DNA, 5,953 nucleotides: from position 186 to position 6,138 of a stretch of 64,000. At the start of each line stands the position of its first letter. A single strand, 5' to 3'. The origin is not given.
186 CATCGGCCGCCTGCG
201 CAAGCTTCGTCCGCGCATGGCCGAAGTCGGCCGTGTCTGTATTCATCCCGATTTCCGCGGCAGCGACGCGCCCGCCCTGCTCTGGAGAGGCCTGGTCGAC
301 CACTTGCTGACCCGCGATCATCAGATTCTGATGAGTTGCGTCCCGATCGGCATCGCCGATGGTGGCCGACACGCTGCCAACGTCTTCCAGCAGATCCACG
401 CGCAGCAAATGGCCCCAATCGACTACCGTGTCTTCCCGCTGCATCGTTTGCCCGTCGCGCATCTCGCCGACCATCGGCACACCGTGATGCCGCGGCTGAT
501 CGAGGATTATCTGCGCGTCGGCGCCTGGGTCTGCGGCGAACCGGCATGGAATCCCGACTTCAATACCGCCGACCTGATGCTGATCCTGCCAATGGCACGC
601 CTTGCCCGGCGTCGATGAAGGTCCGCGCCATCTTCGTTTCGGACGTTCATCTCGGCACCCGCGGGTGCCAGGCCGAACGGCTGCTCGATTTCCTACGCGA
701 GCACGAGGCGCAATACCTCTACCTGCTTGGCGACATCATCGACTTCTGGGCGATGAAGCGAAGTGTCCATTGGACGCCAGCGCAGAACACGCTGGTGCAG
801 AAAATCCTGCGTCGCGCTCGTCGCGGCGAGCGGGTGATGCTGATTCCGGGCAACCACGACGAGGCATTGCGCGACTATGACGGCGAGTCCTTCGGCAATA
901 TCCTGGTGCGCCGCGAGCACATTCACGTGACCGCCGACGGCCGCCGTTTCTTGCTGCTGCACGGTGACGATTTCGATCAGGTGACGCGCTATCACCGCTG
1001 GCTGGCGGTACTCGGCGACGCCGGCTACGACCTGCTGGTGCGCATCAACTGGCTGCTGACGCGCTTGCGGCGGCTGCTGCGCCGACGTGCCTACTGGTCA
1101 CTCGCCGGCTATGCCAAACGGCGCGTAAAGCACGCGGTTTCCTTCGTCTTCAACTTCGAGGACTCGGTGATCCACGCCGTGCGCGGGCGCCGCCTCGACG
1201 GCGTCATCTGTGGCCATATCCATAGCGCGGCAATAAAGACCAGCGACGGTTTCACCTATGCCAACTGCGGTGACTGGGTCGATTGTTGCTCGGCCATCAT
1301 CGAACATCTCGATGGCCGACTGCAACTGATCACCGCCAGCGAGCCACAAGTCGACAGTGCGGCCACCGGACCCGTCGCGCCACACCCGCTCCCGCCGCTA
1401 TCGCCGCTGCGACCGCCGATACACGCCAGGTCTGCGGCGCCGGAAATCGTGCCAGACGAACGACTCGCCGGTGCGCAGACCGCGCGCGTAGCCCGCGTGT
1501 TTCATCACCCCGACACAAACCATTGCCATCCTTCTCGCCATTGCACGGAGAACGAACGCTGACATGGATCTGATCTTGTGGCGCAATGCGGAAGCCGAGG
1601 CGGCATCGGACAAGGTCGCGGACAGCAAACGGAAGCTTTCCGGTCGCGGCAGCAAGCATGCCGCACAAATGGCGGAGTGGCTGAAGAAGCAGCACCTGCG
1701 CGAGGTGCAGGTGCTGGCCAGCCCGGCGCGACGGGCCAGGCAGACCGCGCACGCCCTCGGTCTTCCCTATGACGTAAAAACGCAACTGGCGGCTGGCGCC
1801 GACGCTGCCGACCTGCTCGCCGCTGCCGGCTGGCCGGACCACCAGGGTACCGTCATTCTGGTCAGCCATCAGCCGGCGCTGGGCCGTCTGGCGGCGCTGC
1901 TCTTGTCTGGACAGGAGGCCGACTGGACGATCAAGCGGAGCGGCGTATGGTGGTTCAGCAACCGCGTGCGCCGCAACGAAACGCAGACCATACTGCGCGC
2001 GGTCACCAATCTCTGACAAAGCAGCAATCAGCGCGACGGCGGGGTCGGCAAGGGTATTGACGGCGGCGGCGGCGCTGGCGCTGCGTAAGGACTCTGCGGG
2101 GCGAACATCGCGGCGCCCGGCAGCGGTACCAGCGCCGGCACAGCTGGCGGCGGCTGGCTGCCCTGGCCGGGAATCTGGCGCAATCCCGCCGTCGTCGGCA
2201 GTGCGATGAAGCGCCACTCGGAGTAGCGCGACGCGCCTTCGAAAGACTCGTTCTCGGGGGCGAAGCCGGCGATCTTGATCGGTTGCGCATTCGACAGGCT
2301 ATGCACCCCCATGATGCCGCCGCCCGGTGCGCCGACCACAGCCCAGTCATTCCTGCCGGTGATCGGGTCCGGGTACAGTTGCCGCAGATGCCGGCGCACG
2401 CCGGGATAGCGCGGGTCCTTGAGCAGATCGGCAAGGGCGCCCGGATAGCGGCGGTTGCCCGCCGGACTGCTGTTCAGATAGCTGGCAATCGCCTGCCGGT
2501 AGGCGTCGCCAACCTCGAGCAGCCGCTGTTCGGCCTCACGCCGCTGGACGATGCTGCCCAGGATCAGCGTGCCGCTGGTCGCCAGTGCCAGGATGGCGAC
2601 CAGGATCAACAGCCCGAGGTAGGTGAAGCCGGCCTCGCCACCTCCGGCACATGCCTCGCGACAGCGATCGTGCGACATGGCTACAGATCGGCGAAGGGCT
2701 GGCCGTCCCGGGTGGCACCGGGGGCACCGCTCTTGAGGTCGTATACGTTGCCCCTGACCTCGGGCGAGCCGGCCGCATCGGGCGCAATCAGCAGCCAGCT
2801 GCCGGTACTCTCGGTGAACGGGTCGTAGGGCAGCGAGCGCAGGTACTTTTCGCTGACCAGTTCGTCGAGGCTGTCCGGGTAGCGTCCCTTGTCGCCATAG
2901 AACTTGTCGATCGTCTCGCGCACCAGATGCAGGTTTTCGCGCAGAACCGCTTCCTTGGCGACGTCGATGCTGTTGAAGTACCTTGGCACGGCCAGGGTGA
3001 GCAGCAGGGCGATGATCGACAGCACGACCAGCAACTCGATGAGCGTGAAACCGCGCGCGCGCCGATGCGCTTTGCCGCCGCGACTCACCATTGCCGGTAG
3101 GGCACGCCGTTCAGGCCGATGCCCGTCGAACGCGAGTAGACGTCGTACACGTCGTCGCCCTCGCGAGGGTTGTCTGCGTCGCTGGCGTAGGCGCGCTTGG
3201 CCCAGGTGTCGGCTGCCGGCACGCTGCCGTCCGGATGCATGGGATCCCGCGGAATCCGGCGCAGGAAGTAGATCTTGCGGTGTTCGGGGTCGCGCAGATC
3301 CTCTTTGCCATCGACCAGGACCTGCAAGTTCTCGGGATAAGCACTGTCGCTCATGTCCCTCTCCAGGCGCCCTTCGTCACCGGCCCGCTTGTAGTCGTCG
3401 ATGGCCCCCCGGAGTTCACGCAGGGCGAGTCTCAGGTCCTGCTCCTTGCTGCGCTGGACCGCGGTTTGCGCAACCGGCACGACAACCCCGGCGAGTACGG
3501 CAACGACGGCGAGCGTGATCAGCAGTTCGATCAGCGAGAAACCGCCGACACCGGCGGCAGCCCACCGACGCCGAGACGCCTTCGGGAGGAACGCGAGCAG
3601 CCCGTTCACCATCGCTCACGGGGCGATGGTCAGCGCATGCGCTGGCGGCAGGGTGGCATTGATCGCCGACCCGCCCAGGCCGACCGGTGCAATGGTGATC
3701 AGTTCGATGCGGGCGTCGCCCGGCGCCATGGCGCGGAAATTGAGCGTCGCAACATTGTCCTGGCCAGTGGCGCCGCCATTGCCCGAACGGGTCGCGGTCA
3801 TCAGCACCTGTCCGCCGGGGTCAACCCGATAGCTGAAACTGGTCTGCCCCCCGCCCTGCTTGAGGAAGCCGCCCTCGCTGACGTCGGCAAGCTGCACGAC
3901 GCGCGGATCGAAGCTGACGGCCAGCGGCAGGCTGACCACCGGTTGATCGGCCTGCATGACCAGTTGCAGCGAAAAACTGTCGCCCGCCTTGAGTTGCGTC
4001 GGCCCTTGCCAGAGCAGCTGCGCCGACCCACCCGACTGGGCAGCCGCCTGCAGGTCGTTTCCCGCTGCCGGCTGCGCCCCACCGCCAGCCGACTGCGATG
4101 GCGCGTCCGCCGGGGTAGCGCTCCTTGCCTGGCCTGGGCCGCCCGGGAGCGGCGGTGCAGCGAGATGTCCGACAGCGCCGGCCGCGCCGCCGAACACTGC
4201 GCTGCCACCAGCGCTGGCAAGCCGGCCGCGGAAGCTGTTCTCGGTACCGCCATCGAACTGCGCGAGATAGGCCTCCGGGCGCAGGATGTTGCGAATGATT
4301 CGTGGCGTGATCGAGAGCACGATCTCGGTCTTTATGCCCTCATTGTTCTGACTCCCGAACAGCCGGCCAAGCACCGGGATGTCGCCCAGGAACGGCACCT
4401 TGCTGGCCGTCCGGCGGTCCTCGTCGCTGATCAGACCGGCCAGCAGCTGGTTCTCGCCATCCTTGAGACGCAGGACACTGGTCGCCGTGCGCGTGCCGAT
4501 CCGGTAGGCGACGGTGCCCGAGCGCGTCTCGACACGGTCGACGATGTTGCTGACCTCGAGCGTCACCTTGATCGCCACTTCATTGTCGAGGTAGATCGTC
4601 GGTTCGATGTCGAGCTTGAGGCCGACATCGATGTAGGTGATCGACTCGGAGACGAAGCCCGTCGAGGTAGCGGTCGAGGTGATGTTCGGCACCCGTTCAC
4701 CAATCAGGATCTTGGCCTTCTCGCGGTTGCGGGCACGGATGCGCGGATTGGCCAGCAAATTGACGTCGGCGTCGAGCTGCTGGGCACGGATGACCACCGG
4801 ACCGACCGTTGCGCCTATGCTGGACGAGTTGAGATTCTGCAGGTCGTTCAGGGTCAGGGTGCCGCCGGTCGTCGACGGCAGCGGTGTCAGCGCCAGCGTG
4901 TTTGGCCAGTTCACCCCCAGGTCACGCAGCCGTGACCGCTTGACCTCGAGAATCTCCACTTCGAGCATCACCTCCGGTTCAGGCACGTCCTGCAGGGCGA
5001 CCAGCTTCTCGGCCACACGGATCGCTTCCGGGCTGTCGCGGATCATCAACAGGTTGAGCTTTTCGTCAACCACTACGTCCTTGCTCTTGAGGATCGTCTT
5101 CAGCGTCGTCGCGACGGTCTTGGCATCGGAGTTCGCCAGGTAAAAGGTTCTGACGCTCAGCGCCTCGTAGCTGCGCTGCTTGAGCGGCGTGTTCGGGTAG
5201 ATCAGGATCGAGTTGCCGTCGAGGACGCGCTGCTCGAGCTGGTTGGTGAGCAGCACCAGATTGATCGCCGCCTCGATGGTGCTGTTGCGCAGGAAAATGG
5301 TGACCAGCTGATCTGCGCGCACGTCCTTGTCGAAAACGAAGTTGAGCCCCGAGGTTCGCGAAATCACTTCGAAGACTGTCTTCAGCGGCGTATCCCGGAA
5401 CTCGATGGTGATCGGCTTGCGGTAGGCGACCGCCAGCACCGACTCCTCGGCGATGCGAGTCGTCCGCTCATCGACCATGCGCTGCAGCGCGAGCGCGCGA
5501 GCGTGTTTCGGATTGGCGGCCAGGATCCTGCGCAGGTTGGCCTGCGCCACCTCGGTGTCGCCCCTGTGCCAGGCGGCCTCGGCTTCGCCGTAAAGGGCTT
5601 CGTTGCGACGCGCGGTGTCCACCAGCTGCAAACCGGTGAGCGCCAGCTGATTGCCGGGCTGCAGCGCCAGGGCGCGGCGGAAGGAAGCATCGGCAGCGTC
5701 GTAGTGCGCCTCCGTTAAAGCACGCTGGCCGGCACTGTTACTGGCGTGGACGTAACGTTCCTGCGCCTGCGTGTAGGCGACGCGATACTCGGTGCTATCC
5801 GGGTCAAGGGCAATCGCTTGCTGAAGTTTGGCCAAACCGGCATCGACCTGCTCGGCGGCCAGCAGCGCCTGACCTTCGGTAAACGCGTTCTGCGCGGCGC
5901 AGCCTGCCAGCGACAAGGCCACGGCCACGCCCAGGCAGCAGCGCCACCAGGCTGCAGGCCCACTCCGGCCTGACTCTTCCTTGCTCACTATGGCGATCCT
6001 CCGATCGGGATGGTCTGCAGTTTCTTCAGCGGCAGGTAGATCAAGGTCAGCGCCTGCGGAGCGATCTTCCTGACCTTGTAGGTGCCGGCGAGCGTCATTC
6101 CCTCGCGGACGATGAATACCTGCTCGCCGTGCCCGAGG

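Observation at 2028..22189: Candidate undescribed system: atypical T2SS/pseudopilus + nine-heme Ig-cytochrome + c-di-GMP-riboswitch-controlled subtilase + PEP-CTERM/PrsT in one surface-export block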

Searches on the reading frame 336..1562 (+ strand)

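Call 4: search_protein_families(library=pfam, proteins=[window:336-1562:+], max_evalue=0.01)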
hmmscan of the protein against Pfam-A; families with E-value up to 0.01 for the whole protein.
window:336-1562:+ (408 aa): 2 families
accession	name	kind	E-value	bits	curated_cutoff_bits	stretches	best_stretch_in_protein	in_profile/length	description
PF00149.33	Metallophos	-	2.3e-11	44.9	21.5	1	97-297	2-190/191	Calcineurin-like phosphoesterase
PF12850.12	Metallophos_2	-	1.2e-10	42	27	1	98-215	3-91/154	Calcineurin-like phosphoesterase superfamily domain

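Call 6: search_protein_families(library=ncbifam, proteins=[window:336-1562:+], max_evalue=0.01)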
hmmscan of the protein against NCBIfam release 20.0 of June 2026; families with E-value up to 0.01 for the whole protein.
window:336-1562:+ (408 aa): 6 families
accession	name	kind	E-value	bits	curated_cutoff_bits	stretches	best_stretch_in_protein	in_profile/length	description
NF003743.0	PRK05340.1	equivalog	7.7e-14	51.4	134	1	97-304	3-206/242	UDP-2,3-diacylglucosamine diphosphatase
TIGR01854.1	lipid_A_lpxH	equivalog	2e-13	50.2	190.35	1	99-321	2-224/231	UDP-2,3-diacylglucosamine diphosphatase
NF003118.0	PRK04036.1-3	equivalog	2.2e-07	30.2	445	1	84-314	214-445/481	DNA-directed DNA polymerase II small subunit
TIGR00040.1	yfcE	subfamily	1.4e-05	25.3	56.25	1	99-235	4-111/158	YfcE family phosphodiesterase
TIGR04123.1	P_estr_lig_assc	hypoth_equivalog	1.6e-05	24.4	150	1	114-181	54-118/207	ligase-associated DNA damage response endonuclease PdeM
NF006988.0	PRK09453.1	equivalog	6.5e-05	22.8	117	0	97-215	2-110/183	phosphodiesterase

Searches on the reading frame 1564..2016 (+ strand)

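Call 4: search_protein_families(library=pfam, proteins=[window:1564-2016:+], max_evalue=0.01)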
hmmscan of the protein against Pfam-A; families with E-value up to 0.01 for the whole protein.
window:1564-2016:+ (150 aa): 1 family
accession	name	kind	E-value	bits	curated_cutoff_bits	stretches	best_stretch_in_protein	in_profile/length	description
PF00300.27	His_Phos_1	-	4.2e-08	33.5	21.7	1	3-72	1-70/194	Histidine phosphatase superfamily (branch 1)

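Call 6: search_protein_families(library=ncbifam, proteins=[window:1564-2016:+], max_evalue=0.01)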
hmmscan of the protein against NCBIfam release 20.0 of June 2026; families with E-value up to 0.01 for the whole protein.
window:1564-2016:+ (150 aa): 8 families
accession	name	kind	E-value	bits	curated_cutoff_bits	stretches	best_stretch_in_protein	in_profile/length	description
TIGR00249.1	sixA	equivalog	1.9e-18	66.8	74.5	1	1-118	1-123/154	phosphohistidine phosphatase SixA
NF052369.1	PmrG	equivalog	2.8e-05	23.7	170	1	19-74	40-95/168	lipopolysaccharide core heptose(II)-phosphate phosphatase PmrG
NF009993.0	PRK13462.1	equivalog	3.8e-05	23.4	226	1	4-80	9-87/203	acid phosphatase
NF011580.0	PRK15004.1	equivalog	0.00019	21.5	250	0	1-65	1-65/203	adenosylcobalamin/alpha-ribazole phosphatase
TIGR03162.1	ribazole_cobC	equivalog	0.00057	19.4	162.9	1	4-73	2-70/176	alpha-ribazole phosphatase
NF038349.1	dPGM_arch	equivalog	0.0019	18.1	225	1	5-66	3-65/194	2,3-diphosphoglycerate-dependent phosphoglycerate mutase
NF045917.1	PhserinePhPspA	equivalog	0.0037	17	350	1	23-66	26-67/211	phosphoserine phosphatase PspA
NF005567.0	PRK07238.1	equivalog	0.0057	16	326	1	20-73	199-255/378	bifunctional RNase H/acid phosphatase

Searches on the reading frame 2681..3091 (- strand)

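Call 3: search_protein_families(library=pfam, proteins=[window:2681-3091:-], max_evalue=0.01)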
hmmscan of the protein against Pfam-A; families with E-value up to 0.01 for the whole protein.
window:2681-3091:- (136 aa): 1 family
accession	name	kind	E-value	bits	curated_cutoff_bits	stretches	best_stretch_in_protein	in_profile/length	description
PF07963.17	N_methyl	-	3.5e-09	36.3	21.2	1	10-34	2-26/27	Prokaryotic N-terminal methylation motif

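Call 5: search_protein_families(library=ncbifam, proteins=[window:2681-3091:-], max_evalue=0.01)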
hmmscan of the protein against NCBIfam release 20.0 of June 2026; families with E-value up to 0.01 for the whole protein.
window:2681-3091:- (136 aa): 14 families
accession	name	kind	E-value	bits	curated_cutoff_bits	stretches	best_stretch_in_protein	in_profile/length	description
TIGR01710.1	typeII_sec_gspG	equivalog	1.1e-13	51.4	88.85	1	13-76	1-64/134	type II secretion system major pseudopilin GspG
NF040999.1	pilin_ComGC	equivalog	5.1e-10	39.4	75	1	13-86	2-74/84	competence type IV pilus major pilin ComGC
NF041775.1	typeIV_PilA_Myxo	equivalog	3.6e-09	36.9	400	1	9-78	7-76/214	type IV pilin protein PilA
TIGR02532.1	IV_pilin_GFxxxE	domain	9.2e-08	31.6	16.3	1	13-35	2-24/24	prepilin-type N-terminal cleavage/methylation domain-containing protein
NF007862.0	PRK10574.1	equivalog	3.9e-07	30.3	138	1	11-45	3-37/145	prepilin peptidase-dependent pilin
TIGR01708.2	typeII_sec_gspH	equivalog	3.6e-06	27.1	80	1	13-35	2-24/169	type II secretion system minor pseudopilin GspH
NF041013.1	T4P_ComGE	equivalog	2.4e-05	24.3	49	1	12-42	3-33/83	competence type IV pilus minor pilin ComGE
TIGR02596.1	TIGR02596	subfamily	0.00027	21.1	70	1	15-38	1-24/196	Verru_Chthon cassette protein D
NF040982.1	ComGD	equivalog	0.00047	20.6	70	1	13-42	2-31/139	competence type IV pilus minor pilin ComGD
NF007800.0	PRK10506.1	equivalog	0.00066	19.5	158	1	8-33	4-29/163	prepilin peptidase-dependent protein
TIGR01711.1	gspJ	equivalog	0.0029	17.4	64.85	1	13-49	1-36/192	type II secretion system minor pseudopilin GspJ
NF041002.1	pilin_ComGF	equivalog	0.003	17.8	80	1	13-35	2-24/139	competence type IV pilus minor pilin ComGF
TIGR02599.1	TIGR02599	subfamily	0.0066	15.7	256.5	1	14-35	1-22/361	Verru_Chthon cassette protein C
TIGR01707.1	gspI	equivalog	0.0092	16.5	44.35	0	14-32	1-19/101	type II secretion system minor pseudopilin GspI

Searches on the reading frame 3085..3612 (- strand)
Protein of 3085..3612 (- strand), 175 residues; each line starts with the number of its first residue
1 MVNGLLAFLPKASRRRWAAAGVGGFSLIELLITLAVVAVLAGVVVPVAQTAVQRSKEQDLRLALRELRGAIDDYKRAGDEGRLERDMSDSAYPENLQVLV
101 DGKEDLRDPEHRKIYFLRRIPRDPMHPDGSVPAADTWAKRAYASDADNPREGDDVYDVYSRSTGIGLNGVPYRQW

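Call 3: search_protein_families(library=pfam, proteins=[window:3085-3612:-], max_evalue=0.01)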
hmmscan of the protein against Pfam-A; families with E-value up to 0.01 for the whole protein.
window:3085-3612:- (175 aa): 1 family
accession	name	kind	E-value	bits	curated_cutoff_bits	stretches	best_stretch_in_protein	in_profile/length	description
PF07963.17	N_methyl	-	0.00016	21.6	21.2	1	23-44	5-26/27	Prokaryotic N-terminal methylation motif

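Call 5: search_protein_families(library=ncbifam, proteins=[window:3085-3612:-], max_evalue=0.01)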
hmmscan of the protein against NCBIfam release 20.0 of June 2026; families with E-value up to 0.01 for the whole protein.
window:3085-3612:- (175 aa): 8 families
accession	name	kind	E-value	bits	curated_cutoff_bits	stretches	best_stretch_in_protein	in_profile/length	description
TIGR01710.1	typeII_sec_gspG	equivalog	2.6e-09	37.2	88.85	1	24-125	2-95/134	type II secretion system major pseudopilin GspG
NF007862.0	PRK10574.1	equivalog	1.6e-05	25.1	138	1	24-72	6-54/145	prepilin peptidase-dependent pilin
NF041013.1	T4P_ComGE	equivalog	2.7e-05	24.2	49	1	23-76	4-58/83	competence type IV pilus minor pilin ComGE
TIGR02532.1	IV_pilin_GFxxxE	domain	3.2e-05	23.6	16.3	1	24-44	3-23/24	prepilin-type N-terminal cleavage/methylation domain-containing protein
TIGR01708.2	typeII_sec_gspH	equivalog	0.00013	22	80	1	24-63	3-44/169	type II secretion system minor pseudopilin GspH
NF041775.1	typeIV_PilA_Myxo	equivalog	0.0012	18.9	400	1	24-70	12-58/214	type IV pilin protein PilA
TIGR01711.1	gspJ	equivalog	0.0072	16.2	64.85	1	23-119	1-95/192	type II secretion system minor pseudopilin GspJ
NF040999.1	pilin_ComGC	equivalog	0.0075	16.4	75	0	24-48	3-27/84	competence type IV pilus major pilin ComGC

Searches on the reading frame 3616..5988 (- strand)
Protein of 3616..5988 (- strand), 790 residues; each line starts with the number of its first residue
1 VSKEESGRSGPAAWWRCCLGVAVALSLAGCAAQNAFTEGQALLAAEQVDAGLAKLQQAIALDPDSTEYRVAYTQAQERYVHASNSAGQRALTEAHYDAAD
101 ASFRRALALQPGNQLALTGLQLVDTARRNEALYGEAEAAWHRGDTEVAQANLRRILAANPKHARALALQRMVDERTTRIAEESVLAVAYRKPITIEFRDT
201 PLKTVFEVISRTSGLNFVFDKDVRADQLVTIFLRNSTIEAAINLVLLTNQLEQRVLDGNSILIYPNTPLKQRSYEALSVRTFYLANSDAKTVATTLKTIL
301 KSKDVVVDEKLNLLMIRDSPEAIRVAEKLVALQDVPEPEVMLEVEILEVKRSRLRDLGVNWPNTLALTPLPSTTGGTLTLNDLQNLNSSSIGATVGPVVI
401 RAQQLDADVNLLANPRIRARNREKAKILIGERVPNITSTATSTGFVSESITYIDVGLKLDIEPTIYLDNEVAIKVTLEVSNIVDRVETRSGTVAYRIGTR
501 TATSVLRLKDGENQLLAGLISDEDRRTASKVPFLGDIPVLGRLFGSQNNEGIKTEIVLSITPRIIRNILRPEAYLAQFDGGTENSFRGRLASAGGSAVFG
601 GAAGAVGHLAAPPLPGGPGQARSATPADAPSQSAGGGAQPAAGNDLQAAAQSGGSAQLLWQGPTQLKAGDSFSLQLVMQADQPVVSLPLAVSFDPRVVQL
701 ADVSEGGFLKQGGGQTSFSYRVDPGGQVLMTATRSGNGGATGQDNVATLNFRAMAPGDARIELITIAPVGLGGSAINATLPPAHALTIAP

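Call 3: search_protein_families(library=pfam, proteins=[window:3616-5988:-], max_evalue=0.01)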
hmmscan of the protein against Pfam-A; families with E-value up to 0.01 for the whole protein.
window:3616-5988:- (790 aa): 12 families
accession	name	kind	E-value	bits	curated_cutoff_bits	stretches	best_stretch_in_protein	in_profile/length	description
PF00263.26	Secretin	-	2.8e-39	134.8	27.5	1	405-566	4-169/169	Bacterial type II and III secretion system protein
PF03958.22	Secretin_N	-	1.4e-11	44.9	28.2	1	279-338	1-68/69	Bacterial type II/III secretion system short domain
PF07660.19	STN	-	1.7e-09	37.7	28.4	1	215-265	1-51/52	Secretin and TonB N terminus short domain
PF00963.24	Cohesin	-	3.9e-07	30.8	24.1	1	664-757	9-105/139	Cohesin domain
PF07719.23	TPR_2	-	1.5e-06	28.3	27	0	36-64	5-33/34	Tetratricopeptide repeat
PF13428.12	TPR_14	-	6.2e-06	26.8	23.5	0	130-166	2-38/44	Tetratricopeptide repeat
PF13432.12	TPR_16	-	8.6e-05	23.3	32.7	0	133-166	1-34/65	Tetratricopeptide repeat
PF16344.10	FecR_C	-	0.00023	21.6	24.4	1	195-263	2-70/70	FecR, C-terminal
PF14559.12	TPR_19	-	0.0066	17.2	25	0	42-76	1-35/68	Tetratricopeptide repeat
PF13174.12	TPR_6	-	0.008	17.2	26.3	0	130-161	1-32/33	Tetratricopeptide repeat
PF13181.12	TPR_8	-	0.0092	16.5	25.7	0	94-112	15-33/34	Tetratricopeptide repeat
PF13414.12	TPR_11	-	0.0097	16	26.8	0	39-66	1-28/42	TPR repeat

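Call 5: search_protein_families(library=ncbifam, proteins=[window:3616-5988:-], max_evalue=0.01)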
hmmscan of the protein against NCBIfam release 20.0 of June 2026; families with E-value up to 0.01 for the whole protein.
window:3616-5988:- (790 aa): 9 families
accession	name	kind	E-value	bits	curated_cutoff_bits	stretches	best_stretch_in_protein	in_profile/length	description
TIGR02515.1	IV_pilus_PilQ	subfamily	4.2e-52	177.6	284.35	2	400-565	265-427/428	type IV pilus secretin PilQ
TIGR02517.1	type_II_gspD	equivalog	9.8e-48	163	351.35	2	298-567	295-592/600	type II secretion system secretin GspD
TIGR02519.1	pilus_MshL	equivalog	3.5e-32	111.6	250.2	1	306-565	2-290/290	pilus (MSHA type) biogenesis protein MshL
NF010083.0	PRK13568.1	equivalog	4.6e-32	111.3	554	1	182-566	17-418/419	DNA uptake porin HofQ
NF007851.2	PRK10560.1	exception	4.6e-27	94.9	598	1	252-566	85-410/412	DNA uptake porin HofQ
TIGR02516.1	type_III_yscC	equivalog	6.8e-24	84.2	238.45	1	301-566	197-462/463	type III secretion system outer membrane ring subunit SctC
NF042912.1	Amuc_1098_fam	equivalog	8.8e-19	67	750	2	499-565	730-796/805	Amuc_1098 family type IV pilus outer membrane protein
NF011873.0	PRK15346.1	equivalog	3.9e-15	55.5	524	1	302-550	235-479/499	EscC/YscC/HrcC family type III secretion system outer membrane ring protein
NF040658.1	Myxo_OME_TraC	equivalog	0.00028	19.7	500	1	13-173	14-170/602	outer membrane exchange accessory lipoprotein TraC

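Call 79: search_solved_structures(query=window:3616-5988:-, max_evalue=0.00001)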
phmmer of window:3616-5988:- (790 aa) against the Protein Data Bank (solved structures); distinct sequences matched with E-value up to 0.00001: 22.
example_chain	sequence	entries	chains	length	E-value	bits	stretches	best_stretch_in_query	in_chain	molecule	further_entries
6w6m_A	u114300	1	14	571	1.9e-27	99.3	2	396-565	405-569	Type IV pilus secretin PilQ family protein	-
8jvb_A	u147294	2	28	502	9.8e-27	97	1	374-566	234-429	Type II and III secretion system protein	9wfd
9sh1_A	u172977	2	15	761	5.6e-26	94.5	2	401-565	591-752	Type IV pilus biogenesis and competence protein PilQ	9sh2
4av2_A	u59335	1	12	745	1.1e-25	93.5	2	401-565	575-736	TYPE IV PILUS BIOGENESIS AND COMPETENCE PROTEIN PILQ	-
9x0w_A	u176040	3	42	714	3.7e-25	91.7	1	402-567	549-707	Fimbrial assembly protein PilQ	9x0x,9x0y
6ve2_A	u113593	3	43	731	4.3e-25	91.6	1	402-567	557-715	Fimbrial assembly protein PilQ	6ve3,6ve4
6hcg_A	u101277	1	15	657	1.3e-24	89.9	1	214-567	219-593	Type II secretion system protein D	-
6i1y_A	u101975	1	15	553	2e-22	82.7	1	382-569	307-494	General secretion pathway protein GspD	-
6i1x_A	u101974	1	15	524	2.7e-22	82.3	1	304-567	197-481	Type II secretion system protein D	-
5wln_G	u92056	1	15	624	9.3e-22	80.5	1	307-568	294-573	Type II secretion system protein D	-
3jc8_Qa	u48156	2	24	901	1e-21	80.4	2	183-371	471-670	PilQ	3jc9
9k8v_A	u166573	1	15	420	2.2e-21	79.3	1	379-569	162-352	General secretion pathway protein D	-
5wq8_A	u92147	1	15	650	6.6e-21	77.7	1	380-569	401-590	Type II secretion system protein D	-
5wq9_A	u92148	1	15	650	4.3e-20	75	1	380-569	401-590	Type II secretion system protein D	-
5wq7_A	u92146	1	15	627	2.1e-18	69.5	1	305-567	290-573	Putative type II secretion system protein D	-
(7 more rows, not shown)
